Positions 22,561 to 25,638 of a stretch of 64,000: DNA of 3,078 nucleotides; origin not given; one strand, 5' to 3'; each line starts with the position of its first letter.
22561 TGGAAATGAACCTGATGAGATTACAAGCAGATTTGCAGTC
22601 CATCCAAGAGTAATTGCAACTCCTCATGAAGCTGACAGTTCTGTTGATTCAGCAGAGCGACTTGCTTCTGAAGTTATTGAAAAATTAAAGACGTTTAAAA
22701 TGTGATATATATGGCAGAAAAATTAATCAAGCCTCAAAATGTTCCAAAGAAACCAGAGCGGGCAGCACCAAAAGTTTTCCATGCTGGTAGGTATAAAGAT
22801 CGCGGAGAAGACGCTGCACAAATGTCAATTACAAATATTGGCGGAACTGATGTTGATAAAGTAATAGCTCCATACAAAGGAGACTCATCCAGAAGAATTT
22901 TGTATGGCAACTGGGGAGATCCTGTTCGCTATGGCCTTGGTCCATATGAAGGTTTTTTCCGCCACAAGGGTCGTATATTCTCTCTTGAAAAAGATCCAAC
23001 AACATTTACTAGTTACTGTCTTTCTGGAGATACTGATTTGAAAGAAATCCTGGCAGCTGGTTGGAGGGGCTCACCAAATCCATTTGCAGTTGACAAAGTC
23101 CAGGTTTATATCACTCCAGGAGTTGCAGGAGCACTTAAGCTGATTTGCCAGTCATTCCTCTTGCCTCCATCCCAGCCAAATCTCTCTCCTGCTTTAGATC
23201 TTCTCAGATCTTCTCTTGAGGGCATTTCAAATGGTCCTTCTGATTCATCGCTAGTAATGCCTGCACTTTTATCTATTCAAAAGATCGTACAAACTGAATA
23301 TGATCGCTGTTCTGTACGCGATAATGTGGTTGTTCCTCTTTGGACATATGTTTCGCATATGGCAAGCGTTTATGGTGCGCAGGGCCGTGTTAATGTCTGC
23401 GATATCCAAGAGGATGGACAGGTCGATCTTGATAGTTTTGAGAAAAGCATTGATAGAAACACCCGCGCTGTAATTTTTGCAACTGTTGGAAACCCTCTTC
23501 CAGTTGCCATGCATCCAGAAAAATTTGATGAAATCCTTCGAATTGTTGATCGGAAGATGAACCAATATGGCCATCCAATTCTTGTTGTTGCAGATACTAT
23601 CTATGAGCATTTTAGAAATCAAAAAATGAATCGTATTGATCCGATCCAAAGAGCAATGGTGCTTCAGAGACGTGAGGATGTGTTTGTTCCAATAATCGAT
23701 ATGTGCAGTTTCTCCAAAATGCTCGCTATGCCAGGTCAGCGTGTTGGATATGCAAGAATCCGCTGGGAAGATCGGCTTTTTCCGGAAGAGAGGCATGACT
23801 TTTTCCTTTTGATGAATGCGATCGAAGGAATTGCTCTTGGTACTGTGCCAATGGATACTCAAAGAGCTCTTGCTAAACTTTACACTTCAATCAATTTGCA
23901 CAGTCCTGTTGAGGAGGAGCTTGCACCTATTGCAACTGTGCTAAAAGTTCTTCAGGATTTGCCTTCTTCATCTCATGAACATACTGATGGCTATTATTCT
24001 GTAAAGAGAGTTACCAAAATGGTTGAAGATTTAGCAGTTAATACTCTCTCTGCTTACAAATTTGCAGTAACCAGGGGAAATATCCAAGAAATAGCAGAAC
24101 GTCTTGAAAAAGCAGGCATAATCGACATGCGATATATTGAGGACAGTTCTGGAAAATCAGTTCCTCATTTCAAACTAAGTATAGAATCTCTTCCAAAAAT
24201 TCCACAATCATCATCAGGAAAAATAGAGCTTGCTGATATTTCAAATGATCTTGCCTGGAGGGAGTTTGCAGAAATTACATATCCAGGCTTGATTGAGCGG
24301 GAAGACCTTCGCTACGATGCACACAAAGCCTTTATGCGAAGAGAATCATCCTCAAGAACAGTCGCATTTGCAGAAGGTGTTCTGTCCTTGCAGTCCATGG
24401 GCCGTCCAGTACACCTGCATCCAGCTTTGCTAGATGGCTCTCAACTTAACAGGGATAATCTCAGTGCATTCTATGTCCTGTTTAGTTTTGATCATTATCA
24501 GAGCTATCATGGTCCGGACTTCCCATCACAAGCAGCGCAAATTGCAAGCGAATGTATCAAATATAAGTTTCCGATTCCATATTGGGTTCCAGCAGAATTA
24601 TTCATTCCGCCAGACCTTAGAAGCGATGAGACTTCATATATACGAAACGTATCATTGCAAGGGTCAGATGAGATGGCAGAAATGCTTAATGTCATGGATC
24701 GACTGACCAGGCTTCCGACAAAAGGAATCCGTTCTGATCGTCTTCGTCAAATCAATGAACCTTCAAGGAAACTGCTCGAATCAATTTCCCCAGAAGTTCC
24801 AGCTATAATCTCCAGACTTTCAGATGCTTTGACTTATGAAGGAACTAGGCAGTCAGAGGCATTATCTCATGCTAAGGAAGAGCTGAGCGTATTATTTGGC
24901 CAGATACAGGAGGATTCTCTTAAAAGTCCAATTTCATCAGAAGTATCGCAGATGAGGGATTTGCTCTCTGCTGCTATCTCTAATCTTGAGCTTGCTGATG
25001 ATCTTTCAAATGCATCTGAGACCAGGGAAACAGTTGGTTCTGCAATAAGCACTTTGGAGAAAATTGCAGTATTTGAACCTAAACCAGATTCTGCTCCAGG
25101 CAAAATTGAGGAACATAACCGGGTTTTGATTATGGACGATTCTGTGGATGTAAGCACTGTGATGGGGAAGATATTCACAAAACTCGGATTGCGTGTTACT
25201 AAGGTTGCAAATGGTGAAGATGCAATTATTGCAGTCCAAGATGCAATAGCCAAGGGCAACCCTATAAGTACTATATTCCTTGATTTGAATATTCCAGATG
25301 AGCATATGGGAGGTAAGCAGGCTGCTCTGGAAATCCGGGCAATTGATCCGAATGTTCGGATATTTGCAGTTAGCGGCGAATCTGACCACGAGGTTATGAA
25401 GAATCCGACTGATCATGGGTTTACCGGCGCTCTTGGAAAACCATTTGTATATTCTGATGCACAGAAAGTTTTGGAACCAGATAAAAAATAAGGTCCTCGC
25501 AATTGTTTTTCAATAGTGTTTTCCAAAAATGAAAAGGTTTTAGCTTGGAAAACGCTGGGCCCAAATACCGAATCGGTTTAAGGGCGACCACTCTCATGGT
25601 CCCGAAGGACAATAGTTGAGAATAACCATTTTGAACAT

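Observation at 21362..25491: PLP aminotransferase fused to a C-terminal receiver domain, coupled to an atypical 2-hydroxyacid dehydrogenase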

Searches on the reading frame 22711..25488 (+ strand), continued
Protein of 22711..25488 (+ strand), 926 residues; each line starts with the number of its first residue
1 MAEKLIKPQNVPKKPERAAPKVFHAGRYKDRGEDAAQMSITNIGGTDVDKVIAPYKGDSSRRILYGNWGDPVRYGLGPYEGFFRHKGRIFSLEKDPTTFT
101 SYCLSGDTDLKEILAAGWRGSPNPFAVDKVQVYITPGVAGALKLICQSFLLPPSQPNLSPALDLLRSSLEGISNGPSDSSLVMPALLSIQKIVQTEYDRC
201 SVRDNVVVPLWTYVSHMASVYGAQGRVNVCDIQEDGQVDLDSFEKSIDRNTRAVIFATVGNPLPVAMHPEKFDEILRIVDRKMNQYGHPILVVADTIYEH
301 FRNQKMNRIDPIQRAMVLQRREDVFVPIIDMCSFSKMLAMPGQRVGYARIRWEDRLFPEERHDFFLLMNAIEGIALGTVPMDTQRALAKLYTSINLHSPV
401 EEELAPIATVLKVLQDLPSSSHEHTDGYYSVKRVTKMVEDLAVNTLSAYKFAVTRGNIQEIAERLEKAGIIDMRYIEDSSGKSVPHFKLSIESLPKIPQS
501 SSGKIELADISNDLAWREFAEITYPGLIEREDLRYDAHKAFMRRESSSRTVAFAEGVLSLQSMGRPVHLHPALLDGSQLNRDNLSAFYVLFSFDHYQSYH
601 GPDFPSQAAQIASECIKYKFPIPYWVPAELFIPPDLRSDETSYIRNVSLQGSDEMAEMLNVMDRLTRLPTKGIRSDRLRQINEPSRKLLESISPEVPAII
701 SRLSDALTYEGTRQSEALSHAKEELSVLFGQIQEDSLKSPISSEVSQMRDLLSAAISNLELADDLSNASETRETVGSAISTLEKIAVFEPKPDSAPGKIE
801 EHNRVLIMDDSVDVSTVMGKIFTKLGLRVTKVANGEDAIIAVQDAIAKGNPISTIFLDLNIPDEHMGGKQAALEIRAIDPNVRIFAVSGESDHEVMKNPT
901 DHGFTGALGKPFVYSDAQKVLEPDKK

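Call 59: search_protein_families(library=ncbifam, proteins=[P0177, P0180, P0183, P0174, P0189], max_evalue=0.00001)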
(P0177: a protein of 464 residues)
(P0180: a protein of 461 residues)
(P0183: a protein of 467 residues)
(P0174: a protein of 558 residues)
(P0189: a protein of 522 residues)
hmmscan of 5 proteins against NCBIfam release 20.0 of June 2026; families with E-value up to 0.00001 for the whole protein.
P0177 (464 aa): 46 families (the best 25 are shown)
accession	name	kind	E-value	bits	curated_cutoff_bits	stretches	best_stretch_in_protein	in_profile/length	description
NF005305.0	PRK06836.1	equivalog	1.1e-26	94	376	1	53-320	40-297/396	pyridoxal phosphate-dependent aminotransferase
NF041364.1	GntC_guanitoxin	equivalog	1.5e-26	93.2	415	1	76-297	24-235/356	guanitoxin biosynthesis PLP-dependent (S)-gamma-hydroxy-L-arginine cyclodehydratase GntC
TIGR01265.1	tyr_nico_aTase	subfamily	5.7e-23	81.6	292.45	1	43-363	30-326/403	tyrosine/nicotianamine family aminotransferase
NF006230.0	PRK08363.1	equivalog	9.4e-23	80.6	534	1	35-351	19-315/398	alanine aminotransferase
NF005744.0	PRK07568.1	subfamily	3.6e-21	75.4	389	1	37-364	20-314/398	pyridoxal phosphate-dependent aminotransferase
TIGR01264.1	tyr_amTase_E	equivalog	6e-19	68.1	474.25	1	47-300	31-276/403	tyrosine transaminase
NF004770.0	PRK06108.1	subfamily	7.7e-19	67.8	422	1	84-299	69-277/396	pyridoxal phosphate-dependent aminotransferase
NF005732.0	PRK07550.1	equivalog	5.1e-17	62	366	1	66-300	48-270/389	aminotransferase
NF004975.0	PRK06348.1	equivalog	7.2e-17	61.4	549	1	82-278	60-246/384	pyridoxal phosphate-dependent aminotransferase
NF005855.0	PRK07777.1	equivalog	2.4e-16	60.1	553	1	69-299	46-266/391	pyridoxal phosphate-dependent aminotransferase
NF005334.0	PRK06855.1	equivalog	1e-15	57.6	443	1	42-363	27-330/434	pyridoxal phosphate-dependent aminotransferase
NF005601.0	PRK07337.1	equivalog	3.2e-15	56.1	496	1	73-364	57-316/394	pyridoxal phosphate-dependent aminotransferase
NF004621.0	PRK05957.1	equivalog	3.6e-15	55.6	498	1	70-281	47-248/389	pyridoxal phosphate-dependent aminotransferase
NF006756.0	PRK09276.1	subfamily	1e-14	54.3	507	1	39-278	23-251/387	LL-diaminopimelate aminotransferase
NF006514.0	PRK08960.1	equivalog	1.3e-14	53.9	554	1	41-357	26-307/388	pyridoxal phosphate-dependent aminotransferase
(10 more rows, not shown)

P0180 (461 aa): 28 families (the best 25 are shown)
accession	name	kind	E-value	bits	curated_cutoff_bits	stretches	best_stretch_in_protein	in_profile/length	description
NF006230.0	PRK08363.1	equivalog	1.8e-23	83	534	1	21-345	12-313/398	alanine aminotransferase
NF041364.1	GntC_guanitoxin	equivalog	2.7e-21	75.9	415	1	71-274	24-219/356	guanitoxin biosynthesis PLP-dependent (S)-gamma-hydroxy-L-arginine cyclodehydratase GntC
TIGR01265.1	tyr_nico_aTase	subfamily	3.2e-20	72.5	292.45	1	43-318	32-293/403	tyrosine/nicotianamine family aminotransferase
NF005601.0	PRK07337.1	equivalog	7.9e-20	71.3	496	1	61-364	51-326/394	pyridoxal phosphate-dependent aminotransferase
NF005305.0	PRK06836.1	equivalog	3.5e-19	69.3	376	1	65-291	54-275/396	pyridoxal phosphate-dependent aminotransferase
NF005732.0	PRK07550.1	equivalog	4.1e-16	59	366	1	64-309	51-282/389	aminotransferase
NF006514.0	PRK08960.1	equivalog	5.8e-16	58.3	554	1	63-356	50-317/388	pyridoxal phosphate-dependent aminotransferase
NF005334.0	PRK06855.1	equivalog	7.1e-16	58.1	443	1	63-283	53-264/434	pyridoxal phosphate-dependent aminotransferase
NF004770.0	PRK06108.1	subfamily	2.1e-14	53.2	422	1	61-279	51-261/396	pyridoxal phosphate-dependent aminotransferase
TIGR01264.1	tyr_amTase_E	equivalog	9.3e-14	51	474.25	1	57-317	47-292/403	tyrosine transaminase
NF005744.0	PRK07568.1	subfamily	6.6e-11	41.6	389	1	69-315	52-284/398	pyridoxal phosphate-dependent aminotransferase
NF006229.0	PRK08361.1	equivalog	1.9e-10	40.3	624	1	64-274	52-249/391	aspartate aminotransferase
NF002878.0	PRK03321.1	subfamily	2.6e-10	39.6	374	1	77-237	52-194/352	histidinol-phosphate transaminase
NF004769.0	PRK06107.1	equivalog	2.7e-10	39.6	617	1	61-362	48-329/402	aspartate transaminase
TIGR01141.1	hisC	equivalog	5.1e-10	38.8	276.55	1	65-272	37-220/349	histidinol-phosphate transaminase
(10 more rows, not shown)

P0183 (467 aa): 34 families (the best 25 are shown)
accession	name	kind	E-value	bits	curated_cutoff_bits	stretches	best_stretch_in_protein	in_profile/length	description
NF005305.0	PRK06836.1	equivalog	3e-21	76.1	376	1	36-292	28-276/396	pyridoxal phosphate-dependent aminotransferase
TIGR01265.1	tyr_nico_aTase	subfamily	1.3e-19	70.5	292.45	1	42-301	31-281/403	tyrosine/nicotianamine family aminotransferase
NF006230.0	PRK08363.1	equivalog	7.9e-19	67.7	534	1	42-317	30-287/398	alanine aminotransferase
NF041364.1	GntC_guanitoxin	equivalog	6.3e-17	61.5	415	1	80-274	33-219/356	guanitoxin biosynthesis PLP-dependent (S)-gamma-hydroxy-L-arginine cyclodehydratase GntC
TIGR01264.1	tyr_amTase_E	equivalog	1.8e-16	60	474.25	1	43-299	32-279/403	tyrosine transaminase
NF004770.0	PRK06108.1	subfamily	3.3e-16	59.1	422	1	82-279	71-261/396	pyridoxal phosphate-dependent aminotransferase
NF002878.0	PRK03321.1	subfamily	3.4e-15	55.6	374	1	85-274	58-228/352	histidinol-phosphate transaminase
NF005732.0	PRK07550.1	equivalog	5e-15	55.4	366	1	60-275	47-252/389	aminotransferase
NF005601.0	PRK07337.1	equivalog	1.7e-14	53.8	496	1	61-295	51-267/394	pyridoxal phosphate-dependent aminotransferase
NF004975.0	PRK06348.1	equivalog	1.5e-12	47.2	549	1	126-274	106-246/384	pyridoxal phosphate-dependent aminotransferase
NF005334.0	PRK06855.1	equivalog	2e-12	46.7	443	1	46-358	36-330/434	pyridoxal phosphate-dependent aminotransferase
TIGR01141.1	hisC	equivalog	6.7e-12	44.9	276.55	1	106-274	69-222/349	histidinol-phosphate transaminase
NF006514.0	PRK08960.1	equivalog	6.5e-11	41.7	554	1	62-295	49-264/388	pyridoxal phosphate-dependent aminotransferase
NF006033.0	PRK08175.1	equivalog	1.4e-10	40.7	647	1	12-274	9-256/407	alanine transaminase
NF005744.0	PRK07568.1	subfamily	1.5e-10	40.4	389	1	76-277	59-250/398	pyridoxal phosphate-dependent aminotransferase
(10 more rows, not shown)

P0174 (558 aa): 25 families
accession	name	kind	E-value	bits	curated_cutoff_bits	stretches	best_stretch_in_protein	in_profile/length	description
NF041364.1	GntC_guanitoxin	equivalog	1.3e-19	70.3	415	1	154-443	20-282/356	guanitoxin biosynthesis PLP-dependent (S)-gamma-hydroxy-L-arginine cyclodehydratase GntC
NF005305.0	PRK06836.1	equivalog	3.1e-16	59.6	376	1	162-406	63-290/396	pyridoxal phosphate-dependent aminotransferase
NF003496.0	PRK05166.1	equivalog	2.7e-14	52.7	540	1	189-371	80-246/373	histidinol-phosphate transaminase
TIGR01265.1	tyr_nico_aTase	subfamily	7.2e-13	48.3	292.45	1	168-387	68-272/403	tyrosine/nicotianamine family aminotransferase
NF004870.0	PRK06225.1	equivalog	4.8e-12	45.3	351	1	225-367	104-235/380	pyridoxal phosphate-dependent aminotransferase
NF005816.0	PRK07682.1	equivalog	1.4e-09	37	620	1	165-472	58-336/390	aminotransferase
TIGR01264.1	tyr_amTase_E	equivalog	1.5e-09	37.2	474.25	1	169-385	69-270/403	tyrosine transaminase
NF006230.0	PRK08363.1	equivalog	2.2e-09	36.6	534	1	168-443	65-315/398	alanine aminotransferase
TIGR01141.1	hisC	equivalog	4.6e-09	35.6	276.55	1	192-368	67-221/349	histidinol-phosphate transaminase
NF005601.0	PRK07337.1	equivalog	7.9e-09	35.1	496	1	167-368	66-248/394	pyridoxal phosphate-dependent aminotransferase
NF005744.0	PRK07568.1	subfamily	1.2e-08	34.1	389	1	158-368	51-246/398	pyridoxal phosphate-dependent aminotransferase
NF006514.0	PRK08960.1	equivalog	1.3e-08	34.1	554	1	168-454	64-312/388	pyridoxal phosphate-dependent aminotransferase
NF006229.0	PRK08361.1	equivalog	1.5e-08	34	624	1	169-443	66-312/391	aspartate aminotransferase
NF005817.0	PRK07683.1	equivalog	3.6e-08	32.5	575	1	166-368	58-244/387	aminotransferase A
NF004770.0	PRK06108.1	subfamily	8.9e-08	31.3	422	1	169-370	69-257/396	pyridoxal phosphate-dependent aminotransferase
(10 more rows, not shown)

P0189 (522 aa): 14 families
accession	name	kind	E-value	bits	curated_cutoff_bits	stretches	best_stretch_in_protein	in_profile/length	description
TIGR01265.1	tyr_nico_aTase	subfamily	8.7e-16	57.9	292.45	1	81-417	29-325/403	tyrosine/nicotianamine family aminotransferase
NF006230.0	PRK08363.1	equivalog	9.1e-14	51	534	1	80-416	26-318/398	alanine aminotransferase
NF005744.0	PRK07568.1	subfamily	1.2e-12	47.3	389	1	79-335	25-250/398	pyridoxal phosphate-dependent aminotransferase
TIGR01264.1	tyr_amTase_E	equivalog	4.2e-11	42.3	474.25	1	82-363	29-284/403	tyrosine transaminase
NF041364.1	GntC_guanitoxin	equivalog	2.9e-09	36.3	415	1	110-335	16-222/356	guanitoxin biosynthesis PLP-dependent (S)-gamma-hydroxy-L-arginine cyclodehydratase GntC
NF004975.0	PRK06348.1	equivalog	8.2e-09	34.9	549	1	79-334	24-248/384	pyridoxal phosphate-dependent aminotransferase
TIGR01141.1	hisC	equivalog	9.9e-09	34.5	276.55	1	162-334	74-224/349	histidinol-phosphate transaminase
TIGR03947.1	viomycin_VioD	equivalog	2.3e-07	30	390.9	1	161-331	70-223/359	capreomycidine synthase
NF005601.0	PRK07337.1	equivalog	2.6e-07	30.1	496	1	80-333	31-250/394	pyridoxal phosphate-dependent aminotransferase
NF005305.0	PRK06836.1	equivalog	7.2e-07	28.8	376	1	85-333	35-259/396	pyridoxal phosphate-dependent aminotransferase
NF004621.0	PRK05957.1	equivalog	1.7e-06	27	498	1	97-333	36-246/389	pyridoxal phosphate-dependent aminotransferase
NF002877.0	PRK03317.1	equivalog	2.1e-06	26.8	409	1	238-335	164-248/374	histidinol-phosphate transaminase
NF006514.0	PRK08960.1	equivalog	2.7e-06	26.5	554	1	81-343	29-255/388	pyridoxal phosphate-dependent aminotransferase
NF005732.0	PRK07550.1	equivalog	5.6e-06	25.6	366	1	95-334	39-253/389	aminotransferase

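Call 71: find_encoding_contigs(protein=P0001, flank=1500, max_places=4)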
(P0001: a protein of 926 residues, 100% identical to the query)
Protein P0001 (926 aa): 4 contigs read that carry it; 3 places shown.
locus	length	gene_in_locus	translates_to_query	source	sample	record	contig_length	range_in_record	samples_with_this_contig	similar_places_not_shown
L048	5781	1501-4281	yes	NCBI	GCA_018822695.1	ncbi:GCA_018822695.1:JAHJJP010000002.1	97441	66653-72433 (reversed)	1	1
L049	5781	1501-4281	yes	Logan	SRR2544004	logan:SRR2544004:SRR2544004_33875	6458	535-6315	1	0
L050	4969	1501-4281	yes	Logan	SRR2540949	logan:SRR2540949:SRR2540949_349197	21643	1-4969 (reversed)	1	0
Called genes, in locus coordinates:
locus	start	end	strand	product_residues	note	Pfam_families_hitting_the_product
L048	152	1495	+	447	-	PF00389:2-Hacid_dh, PF02826:2-Hacid_dh_C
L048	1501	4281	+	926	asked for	PF00155:Aminotran_1_2, PF00072:Response_reg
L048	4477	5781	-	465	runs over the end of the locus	-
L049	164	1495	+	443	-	PF00389:2-Hacid_dh, PF02826:2-Hacid_dh_C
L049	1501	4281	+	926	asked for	PF00155:Aminotran_1_2, PF00072:Response_reg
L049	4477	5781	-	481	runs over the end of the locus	?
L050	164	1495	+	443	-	PF00389:2-Hacid_dh, PF02826:2-Hacid_dh_C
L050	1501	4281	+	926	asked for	PF00155:Aminotran_1_2, PF00072:Response_reg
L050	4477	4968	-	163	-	?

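Call 72: find_encoding_contigs(protein=P0002, flank=1500, max_places=5)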
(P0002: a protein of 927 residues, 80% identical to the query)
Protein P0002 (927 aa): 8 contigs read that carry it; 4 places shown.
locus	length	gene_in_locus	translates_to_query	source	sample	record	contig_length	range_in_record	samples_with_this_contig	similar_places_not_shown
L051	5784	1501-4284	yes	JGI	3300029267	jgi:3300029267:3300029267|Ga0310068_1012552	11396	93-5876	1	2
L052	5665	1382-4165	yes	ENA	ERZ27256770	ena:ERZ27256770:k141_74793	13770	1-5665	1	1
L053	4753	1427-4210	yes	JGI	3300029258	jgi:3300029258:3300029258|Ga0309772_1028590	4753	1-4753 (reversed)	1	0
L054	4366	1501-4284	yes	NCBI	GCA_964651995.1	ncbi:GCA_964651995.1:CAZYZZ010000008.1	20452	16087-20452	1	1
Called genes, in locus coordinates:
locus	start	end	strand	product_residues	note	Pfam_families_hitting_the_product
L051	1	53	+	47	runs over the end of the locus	?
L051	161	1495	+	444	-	PF00389:2-Hacid_dh, PF00070:Pyr_redox (faint), PF02826:2-Hacid_dh_C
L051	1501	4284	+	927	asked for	PF00155:Aminotran_1_2, PF00072:Response_reg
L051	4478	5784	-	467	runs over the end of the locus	-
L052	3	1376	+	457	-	?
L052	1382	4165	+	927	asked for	PF00155:Aminotran_1_2, PF00072:Response_reg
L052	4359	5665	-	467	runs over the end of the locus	-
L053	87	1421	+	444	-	PF00389:2-Hacid_dh, PF00070:Pyr_redox (faint), PF02826:2-Hacid_dh_C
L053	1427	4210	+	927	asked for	PF00155:Aminotran_1_2, PF00072:Response_reg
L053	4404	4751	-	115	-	?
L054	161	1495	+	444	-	PF00389:2-Hacid_dh, PF00070:Pyr_redox (faint), PF02826:2-Hacid_dh_C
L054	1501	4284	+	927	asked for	PF00155:Aminotran_1_2, PF00072:Response_reg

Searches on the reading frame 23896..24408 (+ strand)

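Call 43: search_protein_families(library=pfam, max_evalue=10, proteins=[window:23896-24408:+])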
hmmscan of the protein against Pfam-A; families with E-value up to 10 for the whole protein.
seq(171 aa): 1 family
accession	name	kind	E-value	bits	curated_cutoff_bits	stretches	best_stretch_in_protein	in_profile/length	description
PF01255.24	Prenyltransf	-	0.15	12.1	27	1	26-58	17-49/219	Putative undecaprenyl diphosphate synthase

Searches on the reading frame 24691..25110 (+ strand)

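Call 43: search_protein_families(library=pfam, max_evalue=10, proteins=[window:24691-25110:+])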
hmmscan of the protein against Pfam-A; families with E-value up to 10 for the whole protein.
window:24691-25110:+ (140 aa): 2 families
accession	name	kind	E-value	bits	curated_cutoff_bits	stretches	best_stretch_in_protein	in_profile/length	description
PF02520.22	ANIS5_cation-bd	-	0.077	13.5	29.3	0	14-47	33-66/109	SXP/RAL-2 family protein Ani s 5-like, metal-binding domain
PF02840.20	Prp18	-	0.26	11.8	32.5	1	48-91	25-68/143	Prp18 domain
